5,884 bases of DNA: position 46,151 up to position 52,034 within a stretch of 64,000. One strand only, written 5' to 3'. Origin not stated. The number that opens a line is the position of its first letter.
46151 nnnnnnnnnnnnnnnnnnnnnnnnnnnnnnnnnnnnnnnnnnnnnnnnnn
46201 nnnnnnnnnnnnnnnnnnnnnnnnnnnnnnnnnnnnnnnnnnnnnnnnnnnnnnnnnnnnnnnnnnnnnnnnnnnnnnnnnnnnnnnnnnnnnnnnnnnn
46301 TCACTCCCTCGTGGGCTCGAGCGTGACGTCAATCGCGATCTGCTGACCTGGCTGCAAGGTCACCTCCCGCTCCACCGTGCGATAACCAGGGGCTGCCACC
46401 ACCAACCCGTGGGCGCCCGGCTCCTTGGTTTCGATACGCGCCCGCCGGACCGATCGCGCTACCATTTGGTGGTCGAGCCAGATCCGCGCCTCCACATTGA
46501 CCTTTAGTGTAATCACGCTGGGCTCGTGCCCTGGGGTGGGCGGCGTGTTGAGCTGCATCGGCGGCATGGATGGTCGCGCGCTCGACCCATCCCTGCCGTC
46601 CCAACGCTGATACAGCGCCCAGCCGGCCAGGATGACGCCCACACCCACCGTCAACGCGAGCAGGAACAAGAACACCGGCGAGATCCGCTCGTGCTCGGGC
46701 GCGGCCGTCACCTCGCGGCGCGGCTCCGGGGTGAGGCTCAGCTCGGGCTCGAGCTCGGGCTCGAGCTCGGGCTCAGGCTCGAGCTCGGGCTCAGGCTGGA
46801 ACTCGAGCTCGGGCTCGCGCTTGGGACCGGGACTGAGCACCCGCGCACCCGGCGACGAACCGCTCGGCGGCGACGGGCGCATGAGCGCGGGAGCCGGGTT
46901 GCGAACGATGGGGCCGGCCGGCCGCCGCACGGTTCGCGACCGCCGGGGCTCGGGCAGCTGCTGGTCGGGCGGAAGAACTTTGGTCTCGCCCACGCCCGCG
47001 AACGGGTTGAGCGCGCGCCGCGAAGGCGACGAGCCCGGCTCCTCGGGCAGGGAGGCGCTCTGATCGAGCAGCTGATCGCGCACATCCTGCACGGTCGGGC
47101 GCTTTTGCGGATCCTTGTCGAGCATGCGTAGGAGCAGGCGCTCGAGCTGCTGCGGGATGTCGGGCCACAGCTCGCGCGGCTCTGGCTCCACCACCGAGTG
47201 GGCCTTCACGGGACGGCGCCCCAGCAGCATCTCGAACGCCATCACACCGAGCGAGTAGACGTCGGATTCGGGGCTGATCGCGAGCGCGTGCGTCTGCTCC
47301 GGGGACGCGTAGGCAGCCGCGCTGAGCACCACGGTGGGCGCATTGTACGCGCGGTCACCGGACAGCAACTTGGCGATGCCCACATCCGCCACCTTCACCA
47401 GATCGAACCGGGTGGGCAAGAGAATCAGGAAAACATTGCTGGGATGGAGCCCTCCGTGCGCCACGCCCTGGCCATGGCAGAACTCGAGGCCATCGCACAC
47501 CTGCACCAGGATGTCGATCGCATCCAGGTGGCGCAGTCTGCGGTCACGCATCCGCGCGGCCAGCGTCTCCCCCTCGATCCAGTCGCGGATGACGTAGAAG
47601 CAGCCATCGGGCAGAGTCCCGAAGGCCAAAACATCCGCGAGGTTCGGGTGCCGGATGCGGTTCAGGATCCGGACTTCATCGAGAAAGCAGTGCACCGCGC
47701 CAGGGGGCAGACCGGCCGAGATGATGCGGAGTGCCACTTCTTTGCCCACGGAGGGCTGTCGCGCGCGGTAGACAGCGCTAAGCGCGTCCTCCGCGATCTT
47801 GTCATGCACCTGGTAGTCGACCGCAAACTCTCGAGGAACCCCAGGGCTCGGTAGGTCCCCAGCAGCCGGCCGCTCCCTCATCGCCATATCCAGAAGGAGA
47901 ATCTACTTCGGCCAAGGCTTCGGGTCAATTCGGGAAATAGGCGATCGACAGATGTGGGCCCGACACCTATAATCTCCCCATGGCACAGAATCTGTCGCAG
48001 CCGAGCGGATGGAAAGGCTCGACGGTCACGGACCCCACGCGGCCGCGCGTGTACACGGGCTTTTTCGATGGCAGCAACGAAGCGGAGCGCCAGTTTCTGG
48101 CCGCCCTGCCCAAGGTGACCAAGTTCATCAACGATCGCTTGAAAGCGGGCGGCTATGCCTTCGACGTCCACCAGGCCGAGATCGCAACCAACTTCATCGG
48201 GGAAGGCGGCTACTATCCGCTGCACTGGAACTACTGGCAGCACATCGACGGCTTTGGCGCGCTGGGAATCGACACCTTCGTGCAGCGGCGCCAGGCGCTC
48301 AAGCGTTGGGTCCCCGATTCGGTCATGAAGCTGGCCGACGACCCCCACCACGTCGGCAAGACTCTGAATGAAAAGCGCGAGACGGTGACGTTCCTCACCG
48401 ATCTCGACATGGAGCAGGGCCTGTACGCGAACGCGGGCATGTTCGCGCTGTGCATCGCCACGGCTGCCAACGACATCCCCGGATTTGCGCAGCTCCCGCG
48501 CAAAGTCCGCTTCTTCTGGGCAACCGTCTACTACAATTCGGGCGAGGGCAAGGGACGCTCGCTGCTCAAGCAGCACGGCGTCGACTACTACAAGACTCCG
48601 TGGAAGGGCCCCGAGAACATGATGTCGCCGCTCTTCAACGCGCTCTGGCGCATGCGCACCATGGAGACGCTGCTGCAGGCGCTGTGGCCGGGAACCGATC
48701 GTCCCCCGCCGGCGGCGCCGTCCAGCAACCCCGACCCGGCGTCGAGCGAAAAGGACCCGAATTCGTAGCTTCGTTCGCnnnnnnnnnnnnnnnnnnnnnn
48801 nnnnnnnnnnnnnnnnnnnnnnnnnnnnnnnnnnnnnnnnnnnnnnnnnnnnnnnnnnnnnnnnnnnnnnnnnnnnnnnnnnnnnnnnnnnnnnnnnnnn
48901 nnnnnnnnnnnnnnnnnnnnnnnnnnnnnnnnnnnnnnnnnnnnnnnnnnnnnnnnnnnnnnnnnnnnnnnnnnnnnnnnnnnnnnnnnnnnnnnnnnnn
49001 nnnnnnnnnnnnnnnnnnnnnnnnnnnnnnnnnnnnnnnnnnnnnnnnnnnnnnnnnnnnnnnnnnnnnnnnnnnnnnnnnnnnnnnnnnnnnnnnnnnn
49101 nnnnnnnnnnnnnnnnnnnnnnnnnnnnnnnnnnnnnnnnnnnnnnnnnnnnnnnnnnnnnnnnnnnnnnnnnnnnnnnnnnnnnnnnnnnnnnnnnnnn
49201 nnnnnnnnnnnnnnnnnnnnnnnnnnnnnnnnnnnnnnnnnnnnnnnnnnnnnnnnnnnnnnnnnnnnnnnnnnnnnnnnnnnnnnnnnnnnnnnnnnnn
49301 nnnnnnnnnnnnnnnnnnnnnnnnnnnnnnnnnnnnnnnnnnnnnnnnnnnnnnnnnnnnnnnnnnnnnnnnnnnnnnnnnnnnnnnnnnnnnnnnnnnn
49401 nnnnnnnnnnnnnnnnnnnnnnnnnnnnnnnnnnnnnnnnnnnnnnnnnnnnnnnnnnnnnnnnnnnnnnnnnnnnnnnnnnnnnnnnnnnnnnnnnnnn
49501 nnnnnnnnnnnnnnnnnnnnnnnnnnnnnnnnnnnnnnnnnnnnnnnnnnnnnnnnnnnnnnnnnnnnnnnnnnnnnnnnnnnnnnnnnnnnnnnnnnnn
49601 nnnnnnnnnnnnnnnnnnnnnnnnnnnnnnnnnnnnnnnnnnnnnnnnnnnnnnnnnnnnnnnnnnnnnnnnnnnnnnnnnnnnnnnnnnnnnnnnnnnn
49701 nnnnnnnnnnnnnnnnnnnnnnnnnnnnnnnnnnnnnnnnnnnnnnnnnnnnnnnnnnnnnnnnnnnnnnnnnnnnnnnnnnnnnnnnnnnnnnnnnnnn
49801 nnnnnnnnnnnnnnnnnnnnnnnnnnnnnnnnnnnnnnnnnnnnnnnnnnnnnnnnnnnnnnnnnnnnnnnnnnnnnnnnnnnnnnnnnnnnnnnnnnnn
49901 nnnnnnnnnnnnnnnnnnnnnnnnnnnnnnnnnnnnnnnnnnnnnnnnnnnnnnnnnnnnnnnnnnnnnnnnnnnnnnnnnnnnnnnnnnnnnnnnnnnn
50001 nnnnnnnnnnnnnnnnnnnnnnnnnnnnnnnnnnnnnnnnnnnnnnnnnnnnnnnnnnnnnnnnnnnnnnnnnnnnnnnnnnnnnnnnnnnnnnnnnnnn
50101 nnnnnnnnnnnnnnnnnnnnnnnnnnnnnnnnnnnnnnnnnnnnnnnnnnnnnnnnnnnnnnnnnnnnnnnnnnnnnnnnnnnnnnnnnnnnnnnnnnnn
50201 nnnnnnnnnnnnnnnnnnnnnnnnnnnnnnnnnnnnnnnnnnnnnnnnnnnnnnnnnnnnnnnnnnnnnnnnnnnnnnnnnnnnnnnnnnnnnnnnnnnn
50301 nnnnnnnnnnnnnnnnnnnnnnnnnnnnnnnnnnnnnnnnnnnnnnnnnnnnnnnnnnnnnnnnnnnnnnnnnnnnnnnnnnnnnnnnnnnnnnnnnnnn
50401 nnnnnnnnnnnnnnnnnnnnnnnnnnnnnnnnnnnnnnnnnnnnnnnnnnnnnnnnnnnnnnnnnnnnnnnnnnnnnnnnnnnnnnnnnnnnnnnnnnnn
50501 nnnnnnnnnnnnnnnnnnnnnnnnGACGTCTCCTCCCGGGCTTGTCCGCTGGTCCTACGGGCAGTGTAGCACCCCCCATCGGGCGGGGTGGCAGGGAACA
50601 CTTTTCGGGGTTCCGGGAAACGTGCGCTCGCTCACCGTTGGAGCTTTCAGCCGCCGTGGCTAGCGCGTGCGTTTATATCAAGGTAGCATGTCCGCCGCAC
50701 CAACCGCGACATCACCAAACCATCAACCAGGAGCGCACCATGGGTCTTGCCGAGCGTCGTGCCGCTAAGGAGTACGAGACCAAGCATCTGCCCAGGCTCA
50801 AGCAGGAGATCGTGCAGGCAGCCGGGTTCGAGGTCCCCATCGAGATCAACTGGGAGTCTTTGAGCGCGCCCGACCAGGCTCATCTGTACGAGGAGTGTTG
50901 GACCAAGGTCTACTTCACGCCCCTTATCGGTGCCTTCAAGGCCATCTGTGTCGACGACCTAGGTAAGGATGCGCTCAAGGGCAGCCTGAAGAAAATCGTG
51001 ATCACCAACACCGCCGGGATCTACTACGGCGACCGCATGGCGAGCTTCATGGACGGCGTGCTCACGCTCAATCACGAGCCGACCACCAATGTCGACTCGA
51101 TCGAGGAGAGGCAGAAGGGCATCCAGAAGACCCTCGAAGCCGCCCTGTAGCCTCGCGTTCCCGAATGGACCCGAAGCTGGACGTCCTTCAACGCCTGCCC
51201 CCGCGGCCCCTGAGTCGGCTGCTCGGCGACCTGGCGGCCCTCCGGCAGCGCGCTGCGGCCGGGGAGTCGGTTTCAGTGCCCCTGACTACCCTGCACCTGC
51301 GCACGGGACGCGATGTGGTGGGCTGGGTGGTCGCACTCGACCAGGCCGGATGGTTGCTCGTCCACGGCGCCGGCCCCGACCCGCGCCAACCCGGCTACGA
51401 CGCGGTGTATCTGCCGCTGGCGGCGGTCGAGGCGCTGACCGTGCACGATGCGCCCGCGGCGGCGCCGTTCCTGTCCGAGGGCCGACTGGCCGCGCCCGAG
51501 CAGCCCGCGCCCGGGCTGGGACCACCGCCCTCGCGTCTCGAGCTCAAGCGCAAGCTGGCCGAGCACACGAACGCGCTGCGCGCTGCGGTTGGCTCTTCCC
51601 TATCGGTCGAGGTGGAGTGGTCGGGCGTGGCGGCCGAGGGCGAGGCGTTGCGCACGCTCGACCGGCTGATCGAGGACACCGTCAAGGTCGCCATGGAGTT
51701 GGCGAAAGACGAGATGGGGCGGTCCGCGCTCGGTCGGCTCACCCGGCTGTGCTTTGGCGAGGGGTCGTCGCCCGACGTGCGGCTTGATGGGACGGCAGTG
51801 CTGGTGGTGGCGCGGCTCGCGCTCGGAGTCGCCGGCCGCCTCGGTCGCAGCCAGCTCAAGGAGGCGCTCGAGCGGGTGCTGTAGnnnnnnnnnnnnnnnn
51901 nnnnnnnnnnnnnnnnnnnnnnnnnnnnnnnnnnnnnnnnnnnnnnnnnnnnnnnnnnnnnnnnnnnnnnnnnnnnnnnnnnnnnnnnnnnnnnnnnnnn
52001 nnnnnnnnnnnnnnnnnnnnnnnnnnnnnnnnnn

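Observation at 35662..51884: Auxiliary T6SS island with membrane-complex and spike genes but no sheath/baseplate genes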

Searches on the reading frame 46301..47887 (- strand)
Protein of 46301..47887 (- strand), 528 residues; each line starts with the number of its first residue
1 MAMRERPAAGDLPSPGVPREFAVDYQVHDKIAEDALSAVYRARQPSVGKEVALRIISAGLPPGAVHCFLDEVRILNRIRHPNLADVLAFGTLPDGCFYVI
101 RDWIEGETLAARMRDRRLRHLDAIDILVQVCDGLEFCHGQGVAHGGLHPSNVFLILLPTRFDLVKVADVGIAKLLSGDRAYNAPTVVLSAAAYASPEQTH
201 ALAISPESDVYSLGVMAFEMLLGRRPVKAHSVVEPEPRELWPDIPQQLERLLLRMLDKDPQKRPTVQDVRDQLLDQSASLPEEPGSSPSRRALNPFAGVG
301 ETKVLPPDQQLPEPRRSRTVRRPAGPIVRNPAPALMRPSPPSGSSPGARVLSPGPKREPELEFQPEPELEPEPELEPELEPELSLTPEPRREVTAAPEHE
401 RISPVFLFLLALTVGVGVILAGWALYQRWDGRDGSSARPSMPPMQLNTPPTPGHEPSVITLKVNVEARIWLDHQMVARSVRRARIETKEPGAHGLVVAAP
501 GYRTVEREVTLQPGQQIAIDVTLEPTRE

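Call 5: search_protein_families(library=pfam, proteins=[window:46301-47887:-], max_evalue=0.01)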
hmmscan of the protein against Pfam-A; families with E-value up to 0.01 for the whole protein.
window:46301-47887:- (528 aa): 5 families
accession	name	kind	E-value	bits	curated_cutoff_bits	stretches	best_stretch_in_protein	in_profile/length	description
PF00069.31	Pkinase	-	4.5e-32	111.9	31.7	1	25-270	1-258/263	Protein kinase domain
PF07714.23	PK_Tyr_Ser-Thr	-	3.5e-26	92.5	23.1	1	28-273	4-258/258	Protein tyrosine and serine/threonine kinase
PF08308.17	PEGA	-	1.5e-06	28.4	20.8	1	485-526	29-70/71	PEGA domain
PF05887.16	Trypan_PARP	-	5.6e-06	26.8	100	1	352-400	58-106/134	Procyclic acidic repetitive protein (PARP)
PF13620.12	CarboxypepD_reg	-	0.00026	21.7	32.3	1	484-524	41-82/82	Carboxypeptidase regulatory-like domain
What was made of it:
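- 46301..47887 (-): Membrane pseudokinase. It has an N-terminal Hanks-type kinase fold with degenerate catalytic motifs, a Pro/Glu-rich linker, one TM segment and a C-terminal (periplasmic) PEGA domain. First gene of the - strand operon. Pfam Pkinase 4.5e-32 and PEGA 1.5e-6 (call 5).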

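Call 9: search_protein_families(library=ncbifam, proteins=[window:46301-47887:-], max_evalue=0.1)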
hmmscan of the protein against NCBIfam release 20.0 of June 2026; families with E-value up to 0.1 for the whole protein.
window:46301-47887:- (528 aa): 11 families
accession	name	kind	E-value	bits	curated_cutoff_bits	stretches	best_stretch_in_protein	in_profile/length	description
NF033483.0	PknB_PASTA_kin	equivalog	7.8e-42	144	450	1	24-320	8-306/563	Stk1 family PASTA domain-containing Ser/Thr kinase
NF047741.1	antiphage_MADS6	equivalog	3.1e-33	115.2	460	2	123-284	301-468/612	methylation-associated defense system protein kinase MAD6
TIGR03903.1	TOMM_kin_cyc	equivalog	1.3e-24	86.2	705.75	1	66-264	23-234/1267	TOMM system kinase/cyclase fusion protein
NF052427.1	StpK7MSMEG_1200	equivalog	2.3e-19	69.3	900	1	24-232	8-214/601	serine/threonine protein kinase StpK7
NF009651.0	PRK13184.1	equivalog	2.2e-14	52.4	839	1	25-273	4-287/932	serine/threonine-protein kinase PknD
NF038150.1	lanthi_synth_IV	equivalog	1.9e-12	46.4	650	1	25-283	191-460/851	class IV lanthionine synthetase LanL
NF033442.0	BREX_PglW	equivalog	6.8e-12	43.9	990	1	71-264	260-473/1391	BREX system serine/threonine kinase PglW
NF053615.1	SerThrKinAfsKStmc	equivalog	2.7e-08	32.9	1300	1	130-274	121-265/809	protein serine/threonine kinase AfsK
NF040671.1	PLuB_AAA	exception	5.3e-05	20.8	999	1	75-267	59-237/1256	PLuB system helicase-like protein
NF038151.1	lanthi_synth_III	equivalog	0.00028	19.4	575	1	122-227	337-429/833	class III lanthionine synthetase LanKC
NF058632.1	SerThrKinPrkT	equivalog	0.016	14.3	280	1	81-166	78-162/322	serine/threonine protein kinase PrkT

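Call 88: list_cluster_members(proteins=[window:46301-47887:-, window:45405-46301:-, window:35662-37062:+, window:37190-37810:+, window:37812-38591:+, window:38588-39484:+, window:48779-50524:-, window:47980-48768:+, window:51165-51884:+, window:50740-51150:+])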
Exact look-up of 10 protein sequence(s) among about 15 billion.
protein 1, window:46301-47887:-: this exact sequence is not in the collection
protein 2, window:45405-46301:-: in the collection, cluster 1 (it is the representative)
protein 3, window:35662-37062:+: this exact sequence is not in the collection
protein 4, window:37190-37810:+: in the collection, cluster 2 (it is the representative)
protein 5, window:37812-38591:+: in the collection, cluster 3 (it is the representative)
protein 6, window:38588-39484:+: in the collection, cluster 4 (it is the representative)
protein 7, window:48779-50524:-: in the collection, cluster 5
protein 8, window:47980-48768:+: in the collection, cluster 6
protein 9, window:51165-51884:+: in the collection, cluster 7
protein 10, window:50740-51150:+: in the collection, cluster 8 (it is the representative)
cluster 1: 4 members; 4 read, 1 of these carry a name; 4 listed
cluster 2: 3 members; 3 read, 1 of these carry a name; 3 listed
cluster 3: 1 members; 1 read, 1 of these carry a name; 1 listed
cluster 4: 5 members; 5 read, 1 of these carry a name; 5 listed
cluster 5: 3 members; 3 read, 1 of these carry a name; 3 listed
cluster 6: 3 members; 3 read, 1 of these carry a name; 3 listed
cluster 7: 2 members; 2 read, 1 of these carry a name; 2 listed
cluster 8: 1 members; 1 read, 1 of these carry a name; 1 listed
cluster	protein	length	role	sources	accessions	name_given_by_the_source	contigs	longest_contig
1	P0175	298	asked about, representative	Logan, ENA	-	-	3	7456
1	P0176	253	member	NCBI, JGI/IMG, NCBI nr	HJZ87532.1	MAG TPA: DotU family type IV/VI secretion system protein [Polyangia bacterium] | DotU family type IV/VI secretion system protein [Polyangia bacterium]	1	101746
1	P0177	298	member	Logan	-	-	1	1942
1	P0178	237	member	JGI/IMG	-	-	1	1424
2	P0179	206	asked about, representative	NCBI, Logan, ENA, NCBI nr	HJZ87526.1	MAG TPA: PAAR domain-containing protein [Polyangia bacterium] | PAAR domain-containing protein [Polyangia bacterium]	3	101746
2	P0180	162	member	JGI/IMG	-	-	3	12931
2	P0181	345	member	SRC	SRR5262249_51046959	-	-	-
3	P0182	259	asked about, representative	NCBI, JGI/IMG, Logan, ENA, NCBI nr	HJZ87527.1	MAG TPA: L,D-transpeptidase family protein [Polyangia bacterium] | L,D-transpeptidase family protein [Polyangia bacterium]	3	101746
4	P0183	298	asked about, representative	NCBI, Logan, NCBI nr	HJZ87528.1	MAG TPA: hypothetical protein VKN99_20280 [Polyangia bacterium] | hypothetical protein [Polyangia bacterium]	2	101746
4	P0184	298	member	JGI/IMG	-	-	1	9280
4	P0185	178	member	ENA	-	-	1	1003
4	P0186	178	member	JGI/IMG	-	-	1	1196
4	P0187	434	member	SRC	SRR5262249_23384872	-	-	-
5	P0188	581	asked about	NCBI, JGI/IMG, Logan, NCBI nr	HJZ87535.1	MAG TPA: type VI secretion system tip protein TssI/VgrG [Polyangia bacterium] | type VI secretion system tip protein TssI/VgrG [Polyangia bacterium]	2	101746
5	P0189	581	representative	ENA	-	-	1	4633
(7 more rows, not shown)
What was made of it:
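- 45405..46301 (-): tssL (DotU), 298 aa if started at ATG 46301. It has one C-terminal TM segment, no peptidoglycan-binding extension, and a disordered N-terminal extension of about 78 aa that the relatives lack. NCBI instead starts at Met46 of this 298-aa product, giving 253 aa, HJZ87532.1 (call 88).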

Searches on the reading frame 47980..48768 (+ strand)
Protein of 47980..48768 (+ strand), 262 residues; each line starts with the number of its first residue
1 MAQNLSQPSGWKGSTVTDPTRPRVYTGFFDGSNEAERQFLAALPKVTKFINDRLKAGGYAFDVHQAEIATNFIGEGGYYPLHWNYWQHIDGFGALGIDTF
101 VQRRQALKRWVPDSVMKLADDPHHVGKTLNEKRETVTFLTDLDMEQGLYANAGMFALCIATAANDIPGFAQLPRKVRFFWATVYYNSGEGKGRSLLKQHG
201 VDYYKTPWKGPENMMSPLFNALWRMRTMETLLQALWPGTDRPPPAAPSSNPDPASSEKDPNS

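Call 6: search_protein_families(library=pfam, proteins=[window:47980-48768:+], max_evalue=0.01)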
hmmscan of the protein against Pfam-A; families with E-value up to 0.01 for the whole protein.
window:47980-48768:+ (262 aa): 0 families

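Call 9: search_protein_families(library=ncbifam, proteins=[window:47980-48768:+], max_evalue=0.1)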
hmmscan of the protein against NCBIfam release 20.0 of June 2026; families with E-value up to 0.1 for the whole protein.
window:47980-48768:+ (262 aa): 0 families

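Call 40: search_solved_structures(query=window:47980-48768:+, max_evalue=1)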
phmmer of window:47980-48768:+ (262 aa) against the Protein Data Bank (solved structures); distinct sequences matched with E-value up to 1: 1.
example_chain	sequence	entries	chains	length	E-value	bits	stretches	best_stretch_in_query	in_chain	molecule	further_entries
3f9s_A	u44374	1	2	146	0.037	16.3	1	146-189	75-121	putative polyketide cyclase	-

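Call 72: search_protein_families(library=pfam, proteins=[window:47980-48768:+], max_evalue=1)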
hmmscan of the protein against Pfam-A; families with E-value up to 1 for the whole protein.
window:47980-48768:+ (262 aa): 0 families
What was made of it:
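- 47980..48768 (+): Hypothetical 262-aa protein, convergent with vgrG. Whether it belongs to the system is uncertain. No Pfam, NCBIfam or PDB-sequence hit (calls 6, 9, 40, 72).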

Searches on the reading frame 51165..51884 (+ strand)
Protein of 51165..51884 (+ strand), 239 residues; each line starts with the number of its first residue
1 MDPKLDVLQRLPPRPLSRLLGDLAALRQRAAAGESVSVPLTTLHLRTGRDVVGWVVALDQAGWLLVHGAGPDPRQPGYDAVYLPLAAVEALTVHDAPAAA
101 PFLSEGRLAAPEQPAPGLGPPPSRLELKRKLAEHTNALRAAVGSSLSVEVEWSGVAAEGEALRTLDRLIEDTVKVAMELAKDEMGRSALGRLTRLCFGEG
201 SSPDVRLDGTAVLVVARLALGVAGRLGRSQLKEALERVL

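Call 6: search_protein_families(library=pfam, proteins=[window:51165-51884:+], max_evalue=0.01)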
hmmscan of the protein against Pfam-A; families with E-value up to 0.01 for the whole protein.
window:51165-51884:+ (239 aa): 0 families

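Call 9: search_protein_families(library=ncbifam, proteins=[window:51165-51884:+], max_evalue=0.1)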
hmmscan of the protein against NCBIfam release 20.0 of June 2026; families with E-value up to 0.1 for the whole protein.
window:51165-51884:+ (239 aa): 0 families

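Call 72: search_protein_families(library=pfam, proteins=[window:51165-51884:+], max_evalue=1)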
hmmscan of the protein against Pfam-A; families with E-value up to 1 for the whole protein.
window:51165-51884:+ (239 aa): 0 families
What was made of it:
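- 50740..51884 (+): Two hypothetical proteins, 136 aa (50740-51150) and 239 aa (51165-51884), between vgrG and the MacB-type permease. They are probably not part of the system. No family hit (calls 6, 9, 72).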
